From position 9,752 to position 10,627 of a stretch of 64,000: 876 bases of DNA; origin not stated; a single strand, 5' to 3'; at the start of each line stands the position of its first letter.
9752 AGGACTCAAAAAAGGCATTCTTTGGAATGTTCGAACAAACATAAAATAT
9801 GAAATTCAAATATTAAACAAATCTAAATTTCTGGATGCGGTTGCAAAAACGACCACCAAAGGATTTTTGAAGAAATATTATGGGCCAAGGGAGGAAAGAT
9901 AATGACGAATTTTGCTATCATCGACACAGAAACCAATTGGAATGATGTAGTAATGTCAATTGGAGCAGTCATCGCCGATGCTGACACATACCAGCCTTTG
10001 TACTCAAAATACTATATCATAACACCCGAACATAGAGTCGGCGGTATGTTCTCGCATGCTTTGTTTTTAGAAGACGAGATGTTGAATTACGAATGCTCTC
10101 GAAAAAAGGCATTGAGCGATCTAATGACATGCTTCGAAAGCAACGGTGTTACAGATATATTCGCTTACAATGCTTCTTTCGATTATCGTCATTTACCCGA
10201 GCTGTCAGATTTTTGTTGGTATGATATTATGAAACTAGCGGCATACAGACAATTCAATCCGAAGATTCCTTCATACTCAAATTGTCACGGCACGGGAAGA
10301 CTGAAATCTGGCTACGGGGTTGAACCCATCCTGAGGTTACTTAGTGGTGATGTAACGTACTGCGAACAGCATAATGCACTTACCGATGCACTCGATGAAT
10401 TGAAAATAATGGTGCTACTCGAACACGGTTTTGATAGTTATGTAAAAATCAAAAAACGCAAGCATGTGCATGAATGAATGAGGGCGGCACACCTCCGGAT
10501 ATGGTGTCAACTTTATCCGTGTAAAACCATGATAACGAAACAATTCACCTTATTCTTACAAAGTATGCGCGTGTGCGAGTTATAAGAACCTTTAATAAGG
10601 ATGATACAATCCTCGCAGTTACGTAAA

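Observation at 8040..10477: Coupled helicase-nuclease fusion plus stand-alone DEDDh exonuclease: candidate uncharacterised defence module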

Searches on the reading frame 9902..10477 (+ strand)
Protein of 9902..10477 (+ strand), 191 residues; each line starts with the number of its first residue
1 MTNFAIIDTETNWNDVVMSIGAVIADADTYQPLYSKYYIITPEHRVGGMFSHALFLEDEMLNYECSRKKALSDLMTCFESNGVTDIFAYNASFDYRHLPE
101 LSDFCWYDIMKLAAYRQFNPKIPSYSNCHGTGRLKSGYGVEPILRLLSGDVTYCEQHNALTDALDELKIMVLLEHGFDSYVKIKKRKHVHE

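Call 4: search_protein_families(library=pfam, proteins=[window:9902-10477:+], max_evalue=1)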
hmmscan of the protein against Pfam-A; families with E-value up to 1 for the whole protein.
window:9902-10477:+ (191 aa): 1 family
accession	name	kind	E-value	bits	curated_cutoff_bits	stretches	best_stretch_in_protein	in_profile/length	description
PF16473.11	Rv2179c-like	-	0.014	15.5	27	1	5-105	3-121/177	3'-5' exoribonuclease Rv2179c-like domain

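Call 5: search_protein_families(library=padloc, proteins=[window:9902-10477:+], max_evalue=1)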
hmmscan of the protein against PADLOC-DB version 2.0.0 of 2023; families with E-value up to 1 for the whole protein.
window:9902-10477:+ (191 aa): 1 family
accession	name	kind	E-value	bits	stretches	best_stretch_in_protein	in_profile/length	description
PDLC01247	DEDDh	-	3.7e-09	35.4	1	6-167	2-135/139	"CAS-I,CAS-II,CAS-III,CAS-IV,CAS-V,CAS-VI; associated"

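Call 6: search_protein_families(library=phrogs, proteins=[window:9902-10477:+], max_evalue=1)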
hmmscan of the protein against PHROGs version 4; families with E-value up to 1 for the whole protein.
window:9902-10477:+ (191 aa): 5 families
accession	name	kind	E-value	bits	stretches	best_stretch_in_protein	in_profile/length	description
phrog_192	-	DNA, RNA and nucleotide metabolism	3.5e-05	24.3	1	1-126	105-236/397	DNA polymerase exonuclease subunit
phrog_20187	-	unknown function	0.00034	21.2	1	105-173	156-227/272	-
phrog_35937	-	unknown function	0.01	17.1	1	73-101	7-35/68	-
phrog_255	-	DNA, RNA and nucleotide metabolism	0.043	13.8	0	1-33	179-214/436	exonuclease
phrog_1560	-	unknown function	0.066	14.7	1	155-179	25-49/63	-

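Call 7: search_protein_families(library=ncbifam, proteins=[window:9902-10477:+], max_evalue=1)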
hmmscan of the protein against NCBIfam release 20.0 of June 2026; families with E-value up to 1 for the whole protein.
window:9902-10477:+ (191 aa): 1 family
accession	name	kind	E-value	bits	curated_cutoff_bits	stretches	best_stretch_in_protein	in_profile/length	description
NF005937.0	PRK07983.1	equivalog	0.002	17.3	202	1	6-128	4-115/220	exodeoxyribonuclease X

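Call 22: find_homologous_proteins(query=window:9902-10477:+)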
Query window:9902-10477:+ (191 aa): 1870 proteins with E <= 0.001 among 1911 candidates; the best 120 are listed.
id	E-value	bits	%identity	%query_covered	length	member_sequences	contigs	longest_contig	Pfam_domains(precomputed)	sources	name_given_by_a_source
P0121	4.7e-128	443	100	100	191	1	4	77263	-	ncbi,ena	-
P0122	1.1e-94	334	78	96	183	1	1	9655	-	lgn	-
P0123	1.2e-94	334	78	96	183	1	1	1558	-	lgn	-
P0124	1.9e-94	333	79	96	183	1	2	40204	-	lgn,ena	-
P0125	7.5e-92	325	77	96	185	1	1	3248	-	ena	-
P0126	1.5e-90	321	75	96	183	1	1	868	-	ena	-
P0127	2.9e-90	320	77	96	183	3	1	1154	-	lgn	-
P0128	1.1e-89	318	75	96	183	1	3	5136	-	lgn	-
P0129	4.6e-89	316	73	96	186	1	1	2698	-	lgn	-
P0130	5.3e-89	316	74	96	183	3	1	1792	-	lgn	-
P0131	6.0e-89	315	74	97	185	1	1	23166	-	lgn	-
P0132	3.7e-88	313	77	96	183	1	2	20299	-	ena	-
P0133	1.0e-87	311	72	97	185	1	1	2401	-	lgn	-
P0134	6.5e-87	309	72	97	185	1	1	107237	-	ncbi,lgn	-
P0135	1.2e-86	308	73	96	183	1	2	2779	-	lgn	-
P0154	4.6e-68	247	61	96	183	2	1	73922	-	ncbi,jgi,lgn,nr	ncbi:MAG: hypothetical protein LBP92_06895 [Deltaproteobacteria bacterium]|jgi:hypothetical protein|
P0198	1.5e-65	239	58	95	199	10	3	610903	-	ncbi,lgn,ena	-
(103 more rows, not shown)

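Call 37: search_solved_structures(query=A2, max_evalue=1, show_alignments=2)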
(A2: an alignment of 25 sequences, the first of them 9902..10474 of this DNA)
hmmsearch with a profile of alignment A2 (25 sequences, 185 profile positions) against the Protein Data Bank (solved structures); distinct sequences matched with E-value up to 1: 3.
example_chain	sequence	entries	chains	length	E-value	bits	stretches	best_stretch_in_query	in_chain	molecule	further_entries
2p1j_A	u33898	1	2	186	0.081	16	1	3-98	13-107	DNA polymerase III polC-type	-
4fzx_C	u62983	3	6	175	0.47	13.6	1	86-117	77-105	Exodeoxyribonuclease 10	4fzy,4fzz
4iuy_A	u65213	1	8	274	0.91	12.6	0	27-89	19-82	Short chain dehydrogenase/reductase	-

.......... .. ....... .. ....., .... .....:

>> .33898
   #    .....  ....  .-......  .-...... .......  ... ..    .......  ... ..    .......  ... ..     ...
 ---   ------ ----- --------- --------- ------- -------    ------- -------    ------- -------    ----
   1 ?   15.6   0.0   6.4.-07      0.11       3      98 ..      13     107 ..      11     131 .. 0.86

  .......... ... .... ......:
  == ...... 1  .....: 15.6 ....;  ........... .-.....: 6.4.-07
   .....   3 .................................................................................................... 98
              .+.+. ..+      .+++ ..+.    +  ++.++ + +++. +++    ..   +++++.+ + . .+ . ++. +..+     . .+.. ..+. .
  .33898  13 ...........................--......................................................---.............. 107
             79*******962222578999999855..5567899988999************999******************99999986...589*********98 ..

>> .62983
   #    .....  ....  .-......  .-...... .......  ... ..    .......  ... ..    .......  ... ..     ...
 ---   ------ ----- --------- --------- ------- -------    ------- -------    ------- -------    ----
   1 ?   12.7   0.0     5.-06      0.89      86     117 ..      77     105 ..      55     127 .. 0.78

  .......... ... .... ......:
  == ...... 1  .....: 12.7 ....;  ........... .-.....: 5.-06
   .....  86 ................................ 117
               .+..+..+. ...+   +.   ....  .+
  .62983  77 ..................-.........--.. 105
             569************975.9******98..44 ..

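Call 47: predict_structure(alignment_id=A2)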
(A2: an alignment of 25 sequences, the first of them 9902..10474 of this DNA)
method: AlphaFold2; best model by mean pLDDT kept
length: 191 residues; sequences in the alignment: 25
mean_pLDDT: 91.2   pTM: 0.87
mean pLDDT of the five models: 91.2, 89.9, 87.7, 87.7, 84.7
residues with pLDDT >= 90: 148; 70-90: 35; 50-70: 3; < 50: 5
segments of 3 or more residues with pLDDT < 50: 187-191
pLDDT, mean of each block of 10 residues (from residue 1): 92 94 96 97 89 87 95 97 95 93 94 92 92 89 95 93 97 91 63 36
secondary structure, 60 per line:
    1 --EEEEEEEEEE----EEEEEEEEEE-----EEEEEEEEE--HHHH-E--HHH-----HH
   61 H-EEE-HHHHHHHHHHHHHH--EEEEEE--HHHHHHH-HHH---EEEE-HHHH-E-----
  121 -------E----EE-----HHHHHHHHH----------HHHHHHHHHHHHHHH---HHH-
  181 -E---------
elements in order: E3-12 E17-26 E32-40 H43-46 E63-65 H67-80 E83-88 H91-97 E105-108 H110-113 H140-148 H159-173

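Call 50: fold_search(model_id=the predicted structure, library=pdb)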
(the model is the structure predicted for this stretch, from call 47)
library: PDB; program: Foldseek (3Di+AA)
matches with E <= 10: 672; with E <= 0.001: 39
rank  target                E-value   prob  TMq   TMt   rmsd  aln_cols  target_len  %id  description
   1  1zbh_B                2.9e-06  1.00  0.62  0.54   6.7       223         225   12  3'-end specific recognition of histone mRNA stem-loop by 3'-exonuclease (released 2006-09-26)
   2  1zbh_A                9.5e-06  1.00  0.62  0.43   6.8       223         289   13  3'-end specific recognition of histone mRNA stem-loop by 3'-exonuclease (released 2006-09-26)
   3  1zbu_B                1.0e-05  1.00  0.63  0.42   6.9       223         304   13  crystal structure of full-length 3'-exonuclease (released 2006-09-19)
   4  7k05_A                1.3e-05  1.00  0.65  0.62   4.6       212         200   11  Crystal structures and ribonuclease activity of the Flavivirus host factor ERI3 that is involved in viral RNA synthesi (released 2021-10-06)
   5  4qoz_E                1.7e-05  1.00  0.57  0.41   6.7       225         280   13  Crystal structure of the histone mRNA stem-loop, stem-loop binding protein (phosphorylated), and 3'hExo ternary comple (released 2014-07-23)
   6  4l8r_B                2.1e-05  1.00  0.60  0.44   6.7       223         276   11  Structure of mrna stem-loop, human stem-loop binding protein and 3'hexo ternary complex (released 2013-07-10)
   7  3cg7_B                2.2e-05  1.00  0.61  0.41   5.6       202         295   11  Crystal structure of cell-death related nuclease 4 (CRN-4) (released 2008-12-30)
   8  4l8r_E                2.4e-05  1.00  0.58  0.42   6.6       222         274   13  Structure of mrna stem-loop, human stem-loop binding protein and 3'hexo ternary complex (released 2013-07-10)
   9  1w0h                  2.5e-05  1.00  0.61  0.58   4.8       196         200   15  Crystallographic structure of the nuclease domain of 3'hExo, a DEDDh family member, bound to rAMP (released 2004-09-30)
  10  9ii8_A                2.7e-05  1.00  0.56  0.14   5.1       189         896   20  Crystal structure of Staphylococcus aureus DinG protein in complex with ssDNA (released 2025-06-25)
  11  4qoz_B                3.1e-05  1.00  0.61  0.44   6.5       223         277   12  Crystal structure of the histone mRNA stem-loop, stem-loop binding protein (phosphorylated), and 3'hExo ternary comple (released 2014-07-23)
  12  1zbu_A                3.5e-05  1.00  0.62  0.53   6.8       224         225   14  crystal structure of full-length 3'-exonuclease (released 2006-09-19)
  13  7lpz_A                6.0e-05  1.00  0.63  0.61   4.4       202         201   13  Crystal structures and ribonuclease activity of the Flavivirus host factor ERI3 that is involved in viral RNA synthesi (released 2022-02-16)
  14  7n8v_A                7.7e-05  1.00  0.52  0.47   5.4       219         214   14  Crystal structure of free ERI2 nuclease (released 2022-07-06)
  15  8zef_A                8.7e-05  1.00  0.54  0.14   5.2       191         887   19  Crystal structure of Staphylococcus aureus DinG protein in complex with ssDNA and Ca2+ (released 2025-05-21)
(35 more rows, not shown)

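Call 76: find_encoding_contigs(protein=P0154, flank=8000, max_places=2)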
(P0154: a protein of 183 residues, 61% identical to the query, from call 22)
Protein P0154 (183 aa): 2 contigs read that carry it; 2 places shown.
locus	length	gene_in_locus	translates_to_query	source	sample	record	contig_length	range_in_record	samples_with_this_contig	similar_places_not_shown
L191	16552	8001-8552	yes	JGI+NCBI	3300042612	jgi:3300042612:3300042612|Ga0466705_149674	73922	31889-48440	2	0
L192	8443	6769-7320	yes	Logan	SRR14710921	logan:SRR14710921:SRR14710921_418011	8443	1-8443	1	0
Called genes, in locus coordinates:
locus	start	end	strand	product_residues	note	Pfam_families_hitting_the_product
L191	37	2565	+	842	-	PF00512:HisKA, PF02518:HATPase_c, PF00072:Response_reg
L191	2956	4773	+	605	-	PF12837:Fer4_6 (faint), PF12838:Fer4_7 (weak), PF13187:Fer4_9 (weak), PF13237:Fer4_10 (weak), PF02906:Fe_hyd_lg_C, PF01590:GAF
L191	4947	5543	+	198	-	PF02142:MGS, PF01808:AICARFT_IMPCHas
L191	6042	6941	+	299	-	PF02661:Fic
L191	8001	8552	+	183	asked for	-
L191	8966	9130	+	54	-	-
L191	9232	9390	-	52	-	PF19187:HTH_PafC (weak), PF08279:HTH_11 (weak)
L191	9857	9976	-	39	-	-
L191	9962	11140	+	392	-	PF04055:Radical_SAM, PF13186:SPASM (weak)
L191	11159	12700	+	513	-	PF13524:Glyco_trans_1_2, PF14559:TPR_19 (faint)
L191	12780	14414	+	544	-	PF01973:MptE-like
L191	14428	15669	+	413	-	PF00535:Glycos_transf_2, PF13424:TPR_12 (faint), PF00515:TPR_1 (faint), PF07719:TPR_2 (faint), PF13181:TPR_8 (faint), PF13428:TPR_14 (weak), PF13432:TPR_16 (weak), PF14559:TPR_19, +4 more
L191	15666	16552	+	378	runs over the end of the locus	PF00534:Glycos_transf_1, PF13692:Glyco_trans_1_4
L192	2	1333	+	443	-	?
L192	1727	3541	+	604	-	PF12837:Fer4_6 (faint), PF12838:Fer4_7 (weak), PF13187:Fer4_9 (weak), PF13237:Fer4_10 (weak), PF02906:Fe_hyd_lg_C, PF01590:GAF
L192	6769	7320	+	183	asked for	-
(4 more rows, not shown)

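Call 77: find_encoding_contigs(protein=P0198, flank=8000, max_places=3)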
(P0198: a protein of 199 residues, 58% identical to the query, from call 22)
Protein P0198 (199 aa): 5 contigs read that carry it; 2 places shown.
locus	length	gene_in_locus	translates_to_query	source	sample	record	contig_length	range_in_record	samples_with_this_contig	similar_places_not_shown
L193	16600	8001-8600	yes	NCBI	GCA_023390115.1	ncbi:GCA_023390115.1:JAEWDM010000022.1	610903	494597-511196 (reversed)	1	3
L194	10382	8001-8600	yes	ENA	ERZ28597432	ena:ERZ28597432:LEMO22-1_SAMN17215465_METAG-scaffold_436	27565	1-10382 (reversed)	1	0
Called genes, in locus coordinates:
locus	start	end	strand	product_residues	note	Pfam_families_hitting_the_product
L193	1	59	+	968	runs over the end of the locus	PF00580:UvrD-helicase, PF01443:Viral_helicase1 (faint), PF13245:AAA_19, PF13361:UvrD_C, PF13538:UvrD_C_2 (weak), PF12705:PDDEXK_1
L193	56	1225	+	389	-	PF00145:DNA_methylase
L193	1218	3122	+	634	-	PF12564:TypeIII_RM_meth, PF01555:N6_N4_Mtase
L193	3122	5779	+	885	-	PF00270:DEAD, PF04851:ResIII, PF27159:HI_1054_N, PF27365:HI_1054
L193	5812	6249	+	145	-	PF03852:Vsr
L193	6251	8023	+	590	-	PF03235:GmrSD_N, PF07510:GmrSD_C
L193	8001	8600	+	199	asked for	-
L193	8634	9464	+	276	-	-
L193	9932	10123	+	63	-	-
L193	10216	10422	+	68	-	PF00239:Resolvase (weak)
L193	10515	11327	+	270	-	PF00142:Fer4_NifH (faint), PF01656:CbiA, PF09140:MipZ (faint), PF10609:ParA, PF13614:AAA_31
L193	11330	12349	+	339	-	PF02195:ParB_N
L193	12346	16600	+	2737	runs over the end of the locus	PF18824:LPD11, PF02384:N6_Mtase, PF07669:Eco57I (weak), PF28553:WH_1, PF28554:DUF8437, PF28555:Helicase_dom, PF00271:Helicase_C, PF21849:DUF6908, +2 more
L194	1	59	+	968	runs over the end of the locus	PF00580:UvrD-helicase, PF01443:Viral_helicase1 (faint), PF13245:AAA_19, PF13361:UvrD_C, PF13538:UvrD_C_2 (weak), PF12705:PDDEXK_1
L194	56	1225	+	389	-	PF00145:DNA_methylase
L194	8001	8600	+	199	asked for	-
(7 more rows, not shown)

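Call 78: find_related_loci(query=A2, collection=viral_contigs, flank=8000)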
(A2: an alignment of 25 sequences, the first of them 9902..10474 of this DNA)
Query A2 (191 aa) in viral_contigs; peptide patterns used: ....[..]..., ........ (x = any residue, [..] = any of these).
66 stretches matched a pattern; 8 encode a relative of the query (tblastn E <= 1e-3); 8 distinct loci.
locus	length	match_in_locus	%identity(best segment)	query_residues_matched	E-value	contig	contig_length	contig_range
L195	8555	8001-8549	57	1-183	1e-68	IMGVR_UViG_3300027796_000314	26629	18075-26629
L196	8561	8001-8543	51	1-180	8e-58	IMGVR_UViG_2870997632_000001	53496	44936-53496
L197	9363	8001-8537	48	3-183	3e-50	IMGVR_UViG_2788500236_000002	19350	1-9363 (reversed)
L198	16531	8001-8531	36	2-180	9e-30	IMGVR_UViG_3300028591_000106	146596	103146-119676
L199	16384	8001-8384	29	85-185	1e-6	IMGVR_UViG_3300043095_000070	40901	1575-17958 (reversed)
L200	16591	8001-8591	25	4-171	5e-6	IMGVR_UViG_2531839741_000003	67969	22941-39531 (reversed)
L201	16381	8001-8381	26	68-170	5e-5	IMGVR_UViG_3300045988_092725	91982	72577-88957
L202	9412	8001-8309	26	85-173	1e-4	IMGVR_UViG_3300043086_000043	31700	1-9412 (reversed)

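Call 83: search_protein_families(library=phrogs, proteins=[L196:252-2888:+, L196:2916-4736:+, L196:4715-5500:+, L198:5803-6483:+, L198:7250-7690:+, L198:11994-12899:+, L198:13096-13977:+, L198:14759-15601:+, L198:15604-16488:+], max_evalue=0.001)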
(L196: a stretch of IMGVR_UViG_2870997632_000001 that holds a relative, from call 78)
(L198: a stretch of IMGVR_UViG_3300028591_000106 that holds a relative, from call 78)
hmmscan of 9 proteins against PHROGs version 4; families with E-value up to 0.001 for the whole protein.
L196:252-2888:+ (879 aa): 4 families
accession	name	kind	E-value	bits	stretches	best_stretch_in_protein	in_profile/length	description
phrog_35989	-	unknown function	2.6e-36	126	1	155-536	155-536/860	-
phrog_6819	-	DNA, RNA and nucleotide metabolism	5.3e-34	118.6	1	157-548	33-371/645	Holliday junction branch migration helicase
phrog_16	-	DNA, RNA and nucleotide metabolism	4.8e-13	49.2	1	131-527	275-592/986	DNA helicase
phrog_31517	-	unknown function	4.1e-07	29.1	1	433-519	632-722/1191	-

L196:2916-4736:+ (607 aa): 1 family
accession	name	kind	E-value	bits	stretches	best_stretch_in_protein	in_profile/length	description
phrog_21165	-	unknown function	6e-31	109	1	12-271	13-282/567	-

L196:4715-5500:+ (262 aa): 3 families
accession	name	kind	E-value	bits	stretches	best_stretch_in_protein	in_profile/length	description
phrog_17577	-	DNA, RNA and nucleotide metabolism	2.1e-16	60.9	1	133-258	79-199/210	restriction endonuclease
phrog_729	-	other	2.2e-06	28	1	87-253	100-266/277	cold shock protein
phrog_33422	-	unknown function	0.00061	20.2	1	137-239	110-208/220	-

L198:5803-6483:+ (227 aa): 0 families

L198:7250-7690:+ (147 aa): 0 families

L198:11994-12899:+ (302 aa): 4 families
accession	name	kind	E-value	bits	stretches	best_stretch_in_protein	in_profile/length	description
phrog_548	-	DNA, RNA and nucleotide metabolism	1.2e-52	180.2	1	1-299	1-333/341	RNA ligase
phrog_24030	-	DNA, RNA and nucleotide metabolism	1.7e-12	48.3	1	16-178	156-303/342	RNA ligase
phrog_968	-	DNA, RNA and nucleotide metabolism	1.2e-09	38.6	1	8-202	167-392/398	RNA ligase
phrog_34045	-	unknown function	6.7e-07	30.1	1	22-215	35-210/219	-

L198:13096-13977:+ (294 aa): 2 families
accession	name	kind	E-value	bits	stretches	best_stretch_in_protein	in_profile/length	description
phrog_200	-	other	2.2e-53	182.7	1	13-290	79-357/379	lipoprotein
phrog_38808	-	unknown function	2.5e-06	28.7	1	234-287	7-63/68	-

L198:14759-15601:+ (281 aa): 0 families

L198:15604-16488:+ (295 aa): 1 family
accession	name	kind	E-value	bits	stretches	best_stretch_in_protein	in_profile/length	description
phrog_2971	-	unknown function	6.5e-61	207.5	1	1-264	13-287/352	-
